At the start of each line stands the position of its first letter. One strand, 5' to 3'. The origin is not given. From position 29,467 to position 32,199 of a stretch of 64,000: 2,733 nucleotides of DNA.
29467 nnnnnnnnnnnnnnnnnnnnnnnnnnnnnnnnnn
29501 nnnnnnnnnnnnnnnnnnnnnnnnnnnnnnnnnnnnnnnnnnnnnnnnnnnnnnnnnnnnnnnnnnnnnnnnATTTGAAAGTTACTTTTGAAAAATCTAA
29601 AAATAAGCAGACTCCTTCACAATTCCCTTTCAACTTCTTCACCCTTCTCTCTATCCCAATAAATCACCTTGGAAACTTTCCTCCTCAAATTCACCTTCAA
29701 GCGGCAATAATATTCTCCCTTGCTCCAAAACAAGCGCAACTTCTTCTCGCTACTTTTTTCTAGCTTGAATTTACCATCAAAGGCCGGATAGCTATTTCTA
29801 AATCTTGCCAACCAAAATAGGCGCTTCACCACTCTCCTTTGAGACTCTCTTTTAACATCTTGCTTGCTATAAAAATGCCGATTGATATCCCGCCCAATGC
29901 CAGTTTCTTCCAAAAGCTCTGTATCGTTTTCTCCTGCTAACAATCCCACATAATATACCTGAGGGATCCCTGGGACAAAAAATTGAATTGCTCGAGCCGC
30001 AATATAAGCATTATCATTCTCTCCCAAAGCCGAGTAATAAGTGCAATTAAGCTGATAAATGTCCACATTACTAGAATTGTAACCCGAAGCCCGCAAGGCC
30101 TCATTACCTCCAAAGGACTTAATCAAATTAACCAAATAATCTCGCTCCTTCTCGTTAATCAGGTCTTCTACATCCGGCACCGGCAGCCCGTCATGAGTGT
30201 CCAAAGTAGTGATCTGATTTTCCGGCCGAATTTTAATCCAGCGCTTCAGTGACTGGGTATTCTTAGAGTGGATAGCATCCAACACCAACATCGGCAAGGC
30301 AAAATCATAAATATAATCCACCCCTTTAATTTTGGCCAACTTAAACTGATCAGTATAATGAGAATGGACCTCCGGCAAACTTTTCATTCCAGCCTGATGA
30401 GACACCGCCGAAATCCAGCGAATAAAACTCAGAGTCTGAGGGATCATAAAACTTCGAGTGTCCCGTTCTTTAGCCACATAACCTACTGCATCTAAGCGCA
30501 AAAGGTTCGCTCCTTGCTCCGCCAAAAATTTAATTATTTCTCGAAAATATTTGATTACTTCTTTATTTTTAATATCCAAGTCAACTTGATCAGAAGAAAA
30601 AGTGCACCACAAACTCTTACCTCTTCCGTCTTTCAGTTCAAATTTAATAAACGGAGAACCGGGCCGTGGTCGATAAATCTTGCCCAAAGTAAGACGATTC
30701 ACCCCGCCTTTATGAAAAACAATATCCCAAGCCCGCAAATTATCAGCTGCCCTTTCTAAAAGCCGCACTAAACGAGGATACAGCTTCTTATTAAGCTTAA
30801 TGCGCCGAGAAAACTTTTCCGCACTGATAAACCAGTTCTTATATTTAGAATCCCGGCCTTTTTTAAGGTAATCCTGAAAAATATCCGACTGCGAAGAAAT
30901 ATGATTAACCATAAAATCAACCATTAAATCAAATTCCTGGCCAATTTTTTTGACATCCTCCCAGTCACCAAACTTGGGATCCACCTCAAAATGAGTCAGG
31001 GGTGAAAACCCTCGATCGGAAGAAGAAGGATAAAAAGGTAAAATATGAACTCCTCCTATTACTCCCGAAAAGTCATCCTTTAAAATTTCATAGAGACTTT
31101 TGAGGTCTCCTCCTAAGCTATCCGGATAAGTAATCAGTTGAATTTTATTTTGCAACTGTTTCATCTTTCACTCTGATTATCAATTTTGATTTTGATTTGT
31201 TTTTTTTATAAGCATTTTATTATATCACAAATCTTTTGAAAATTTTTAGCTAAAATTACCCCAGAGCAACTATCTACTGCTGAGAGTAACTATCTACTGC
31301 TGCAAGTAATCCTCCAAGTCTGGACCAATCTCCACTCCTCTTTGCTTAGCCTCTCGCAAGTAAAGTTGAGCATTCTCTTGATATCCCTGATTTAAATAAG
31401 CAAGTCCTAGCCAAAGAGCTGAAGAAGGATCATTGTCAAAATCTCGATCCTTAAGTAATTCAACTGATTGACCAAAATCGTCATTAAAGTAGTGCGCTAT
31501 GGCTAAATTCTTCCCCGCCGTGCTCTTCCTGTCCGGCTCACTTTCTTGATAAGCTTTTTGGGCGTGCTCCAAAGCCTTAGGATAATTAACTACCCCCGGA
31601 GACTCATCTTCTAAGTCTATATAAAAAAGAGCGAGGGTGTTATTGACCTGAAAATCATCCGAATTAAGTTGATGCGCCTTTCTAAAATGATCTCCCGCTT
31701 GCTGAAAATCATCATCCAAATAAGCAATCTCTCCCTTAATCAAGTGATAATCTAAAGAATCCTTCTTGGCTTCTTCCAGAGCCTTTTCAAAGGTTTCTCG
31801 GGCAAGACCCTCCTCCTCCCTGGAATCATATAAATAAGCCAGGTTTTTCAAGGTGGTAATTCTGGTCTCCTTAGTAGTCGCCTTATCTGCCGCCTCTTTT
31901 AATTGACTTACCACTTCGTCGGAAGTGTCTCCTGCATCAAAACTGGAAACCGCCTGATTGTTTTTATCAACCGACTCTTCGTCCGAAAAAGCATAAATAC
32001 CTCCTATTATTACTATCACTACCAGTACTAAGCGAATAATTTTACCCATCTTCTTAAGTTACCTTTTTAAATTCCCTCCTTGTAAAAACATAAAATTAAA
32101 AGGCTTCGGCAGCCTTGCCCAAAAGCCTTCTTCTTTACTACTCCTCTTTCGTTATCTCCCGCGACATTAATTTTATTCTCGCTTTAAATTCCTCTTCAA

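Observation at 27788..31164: Monomeric [FeFe]-hydrogenase directly downstream of a sucrose-phosphorylase-like GH13 gene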

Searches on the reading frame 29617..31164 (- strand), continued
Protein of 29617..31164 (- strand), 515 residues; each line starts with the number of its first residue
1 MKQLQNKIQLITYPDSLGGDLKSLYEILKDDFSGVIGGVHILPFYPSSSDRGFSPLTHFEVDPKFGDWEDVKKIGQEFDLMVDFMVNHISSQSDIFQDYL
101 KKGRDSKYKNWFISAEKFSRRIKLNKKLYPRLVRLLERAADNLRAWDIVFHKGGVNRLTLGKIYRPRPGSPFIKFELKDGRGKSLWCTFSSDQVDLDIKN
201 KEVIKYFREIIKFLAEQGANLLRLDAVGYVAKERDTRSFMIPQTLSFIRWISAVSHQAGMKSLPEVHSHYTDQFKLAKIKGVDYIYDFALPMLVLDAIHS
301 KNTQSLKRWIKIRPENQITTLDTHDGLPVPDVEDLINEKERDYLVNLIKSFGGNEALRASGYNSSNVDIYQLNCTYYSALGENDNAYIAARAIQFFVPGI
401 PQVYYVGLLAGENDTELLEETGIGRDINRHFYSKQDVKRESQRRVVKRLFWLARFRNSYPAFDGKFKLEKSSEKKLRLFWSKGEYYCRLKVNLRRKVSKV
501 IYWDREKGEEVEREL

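Call 60: search_protein_families(library=ncbifam, proteins=[L089:6919-7836:+], max_evalue=0.00001)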
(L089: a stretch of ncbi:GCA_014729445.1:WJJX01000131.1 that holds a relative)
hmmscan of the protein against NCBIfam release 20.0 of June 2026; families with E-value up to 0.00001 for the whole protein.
L089:6919-7836:+ (305 aa): 23 families
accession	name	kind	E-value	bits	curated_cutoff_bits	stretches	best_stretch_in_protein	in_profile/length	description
NF006957.1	PRK09434.1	equivalog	1.6e-55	188.8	450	1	6-301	2-293/302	fructokinase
TIGR02152.1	D_ribokin_bact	equivalog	4.9e-42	144.3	299.65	1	27-302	31-288/298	ribokinase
TIGR04382.1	myo_inos_iolC_N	equivalog_domain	2.9e-36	125.3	300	1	26-301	29-296/309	5-dehydro-2-deoxygluconokinase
NF053626.1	RibKinHalex1628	equivalog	1.2e-27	97.2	330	1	31-300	38-278/293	ATP-dependent ribose-1-phosphate kinase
NF008353.0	PRK11142.1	equivalog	1.4e-25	90.5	341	1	30-301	38-290/307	ribokinase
NF049991.1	TagKinase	equivalog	2e-25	89.3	420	1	25-299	28-300/321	tagatose kinase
NF040938.1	KDG_KDGal_kin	equivalog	4e-21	75.4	400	1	29-300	28-289/305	bifunctional 2-dehydro-3-deoxygluconokinase/2-dehydro-3-deoxygalactonokinase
NF041134.1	R1P_kin_Thcocales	equivalog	4.4e-18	65.7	500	1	29-264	35-242/291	ADP-dependent ribose-1-phosphate kinase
NF052444.1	DhDoxglucKinKdgK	equivalog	8.8e-17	61.4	400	1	8-295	3-290/303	2-dehydro-3-deoxygluconokinase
NF007321.0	PRK09813.1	equivalog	6.8e-16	58.5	247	1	8-267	4-237/261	fructoselysine 6-kinase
NF041332.1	KDG_KDGal_kin_Halo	equivalog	1e-15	58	440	1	29-300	31-297/320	bifunctional 2-dehydro-3-deoxygluconokinase/2-dehydro-3-deoxygalactonokinase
NF041164.1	NucKinThplmales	equivalog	6.7e-15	55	450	1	28-266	35-253/295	nucleoside kinase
NF047869.1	myo_kin_aldol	exception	7.9e-14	50.9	600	1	25-263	33-290/586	bifunctional 5-dehydro-2-deoxygluconokinase/5-dehydro-2-deoxyphosphogluconate aldolase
TIGR02198.1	rfaE_dom_I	equivalog_domain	9.5e-14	51.2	345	1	29-299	46-301/315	D-glycero-beta-D-manno-heptose-7-phosphate kinase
TIGR03168.1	1-PFK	subfamily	9.7e-14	51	216.4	1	31-266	35-263/305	hexose kinase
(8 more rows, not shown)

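Call 80: predict_structure(alignment_id=A2)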
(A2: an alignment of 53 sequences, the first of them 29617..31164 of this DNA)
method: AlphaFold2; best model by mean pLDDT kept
length: 515 residues; sequences in the alignment: 53
mean_pLDDT: 91.9   pTM: 0.91
mean pLDDT of the five models: 91.9, 91.9, 89.3, 88.9, 88.3
residues with pLDDT >= 90: 392; 70-90: 91; 50-70: 30; < 50: 2
segments of 3 or more residues with pLDDT < 50: none
pLDDT, mean of each block of 10 residues (from residue 1): 91 97 98 98 95 94 98 97 98 98 96 88 60 76 72 74 79 93 92 96 98 98 97 89 97 98 94 94 96 97 97 96 88 91 89 65 61 92 98 98 98 92 88 98 98 98 98 98 97 97 95 97
secondary structure, 60 per line:
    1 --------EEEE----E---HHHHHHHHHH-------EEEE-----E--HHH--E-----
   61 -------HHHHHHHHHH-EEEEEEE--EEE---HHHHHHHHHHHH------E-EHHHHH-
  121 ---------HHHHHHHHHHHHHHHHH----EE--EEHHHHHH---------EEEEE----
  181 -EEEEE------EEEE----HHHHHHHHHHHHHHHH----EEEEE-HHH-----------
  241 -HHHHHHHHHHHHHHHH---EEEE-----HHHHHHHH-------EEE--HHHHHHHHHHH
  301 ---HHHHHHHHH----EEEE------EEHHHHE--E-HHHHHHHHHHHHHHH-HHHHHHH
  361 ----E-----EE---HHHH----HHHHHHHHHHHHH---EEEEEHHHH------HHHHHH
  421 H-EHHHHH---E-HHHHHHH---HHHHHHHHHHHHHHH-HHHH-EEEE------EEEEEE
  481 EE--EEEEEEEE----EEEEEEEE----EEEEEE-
elements in order: E9-12 H21-30 E38-41 H68-77 E79-85 E88-90 H94-105 H115-119 H130-146 H157-162 E172-176 E182-186 E193-196 H201-216 E221-225 H242-257 E261-264 H270-277 E285-287 H290-300 H304-312 E317-320 H329-332 H338-352 H354-360 H376-379 H384-396 E400-404 H405-408 H415-421 H424-428 H434-440 H444-458 H460-463 E465-468 E475-482 E485-492 E497-504 E509-514

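Call 82: fold_search(model_id=the predicted structure, library=pdb)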
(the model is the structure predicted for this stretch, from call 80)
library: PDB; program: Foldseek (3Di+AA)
matches with E <= 10: 1584; with E <= 0.001: 493
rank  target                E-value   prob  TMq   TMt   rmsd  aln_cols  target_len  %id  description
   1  7xdr_E                1.2e-60  1.00  0.88  0.94   2.7       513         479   42  Crystal structure of a glucosylglycerol phosphorylase from Marinobacter adhaerens (released 2023-02-08)
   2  7xdr_A                1.5e-60  1.00  0.87  0.93   2.3       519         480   41  Crystal structure of a glucosylglycerol phosphorylase from Marinobacter adhaerens (released 2023-02-08)
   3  7qqj_B                6.1e-60  1.00  0.88  0.95   2.8       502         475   44  Sucrose phosphorylase from Jeotgalibaca ciconiae (released 2023-01-18)
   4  7qqj_A                1.7e-59  1.00  0.87  0.94   2.8       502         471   43  Sucrose phosphorylase from Jeotgalibaca ciconiae (released 2023-01-18)
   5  6s9v_B                1.4e-58  1.00  0.87  0.91   3.7       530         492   41  Crystal structure of sucrose 6F-phosphate phosphorylase from Thermoanaerobacter thermosaccharolyticum (released 2019-08-28)
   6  6s9v_A                2.8e-58  1.00  0.87  0.91   3.1       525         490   41  Crystal structure of sucrose 6F-phosphate phosphorylase from Thermoanaerobacter thermosaccharolyticum (released 2019-08-28)
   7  9j1u_A                4.4e-58  1.00  0.88  0.94   2.3       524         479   39  Structural basis of the bifunctionality of M. salinexigens ZYF650T glucosylglycerol phosphorylase in glucosylglycerol  (released 2025-09-10)
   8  7xdq                  4.3e-57  1.00  0.88  0.96   2.2       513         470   42  Crystal structure of a glucosylglycerol phosphorylase mutant from Marinobacter adhaerens (released 2023-02-08)
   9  7qqi                  1.8e-56  1.00  0.88  0.95   2.4       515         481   42  Sucrose phosphorylase from Faecalibaculum rodentium (released 2023-01-18)
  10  7znp                  1.5e-55  1.00  0.86  0.88   3.3       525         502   38  Structure of AmedSP (released 2023-05-10)
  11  6fme_A                3.0e-55  1.00  0.89  0.90   2.4       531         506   39  Structure of sucrose phosphorylase from Bifidobacterium adolescentis bound to glycosylated resveratrol (released 2019-03-13)
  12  5m9x                  4.4e-55  1.00  0.87  0.89   2.7       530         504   38  Structure of sucrose phosphorylase from Bifidobacterium adolescentis bound to glycosylated resveratrol (released 2017-12-20)
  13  6fme_B                1.5e-54  1.00  0.89  0.91   2.0       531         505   39  Structure of sucrose phosphorylase from Bifidobacterium adolescentis bound to glycosylated resveratrol (released 2019-03-13)
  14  5c8b                  2.6e-54  1.00  0.86  0.88   3.1       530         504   39  Structural insights into the redesign of a sucrose phosphorylase by induced loop repositioning (released 2016-01-20)
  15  1r7a_A                3.8e-54  1.00  0.88  0.90   2.6       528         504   39  Sucrose Phosphorylase from Bifidobacterium adolescentis (released 2004-02-10)
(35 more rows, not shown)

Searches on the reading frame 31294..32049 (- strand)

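Call 3: search_protein_families(library=pfam, proteins=[window:31294-32049:-])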
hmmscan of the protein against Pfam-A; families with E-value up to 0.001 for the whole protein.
window:31294-32049:- (251 aa): 8 families
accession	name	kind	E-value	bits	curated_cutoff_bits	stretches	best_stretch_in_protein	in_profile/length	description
PF07719.23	TPR_2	-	3.8e-08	33.3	27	0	101-131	3-33/34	Tetratricopeptide repeat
PF13424.12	TPR_12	-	6.8e-07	29.8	30.1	0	54-92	33-73/77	Tetratricopeptide repeat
PF13181.12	TPR_8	-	3.3e-06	27.2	25.7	0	212-234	5-27/34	Tetratricopeptide repeat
PF13432.12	TPR_16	-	8.1e-06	26.6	32.7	0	83-128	16-60/65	Tetratricopeptide repeat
PF12569.14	NatA_aux_su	-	1.5e-05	24.6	33.3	1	22-140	150-267/515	N-terminal acetyltransferase A, auxiliary subunit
PF12895.13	ANAPC3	-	2.3e-05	25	27.2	0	204-237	19-52/82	Anaphase-promoting complex, cyclosome, subunit 3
PF14559.12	TPR_19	-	9.8e-05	23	25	0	112-147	4-39/68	Tetratricopeptide repeat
PF00515.34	TPR_1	-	0.00035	20.7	27.8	0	105-132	7-34/34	Tetratricopeptide repeat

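Call 4: search_protein_families(library=ncbifam, proteins=[window:31294-32049:-])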
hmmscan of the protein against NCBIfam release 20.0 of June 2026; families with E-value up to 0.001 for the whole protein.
window:31294-32049:- (251 aa): 6 families
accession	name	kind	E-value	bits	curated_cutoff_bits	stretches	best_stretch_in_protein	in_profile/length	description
TIGR02917.1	PEP_TPR_lipo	equivalog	1.2e-06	26.7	312.2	1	63-169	735-832/899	XrtA/PEP-CTERM system TPR-repeat protein PrsT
NF040959.1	MamA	equivalog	6.3e-06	25.8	200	1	31-161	42-167/204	magnetosome protein MamA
TIGR02521.1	type_IV_pilW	equivalog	1.5e-05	24.7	154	0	113-168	45-100/234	type IV pilus biogenesis/stability protein PilW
NF002725.1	PRK02603.1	equivalog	9.7e-05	22.4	143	0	39-125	48-139/173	photosystem I assembly protein Ycf3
NF038027.1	TssQ_fam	subfamily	0.00081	19.9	65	0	31-96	11-76/100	TssQ family T6SS-associated lipoprotein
NF047371.1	FlcA_CTERM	equivalog_domain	0.00088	17.8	300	1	78-173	453-547/646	periplasmic flagellar collar protein FlcA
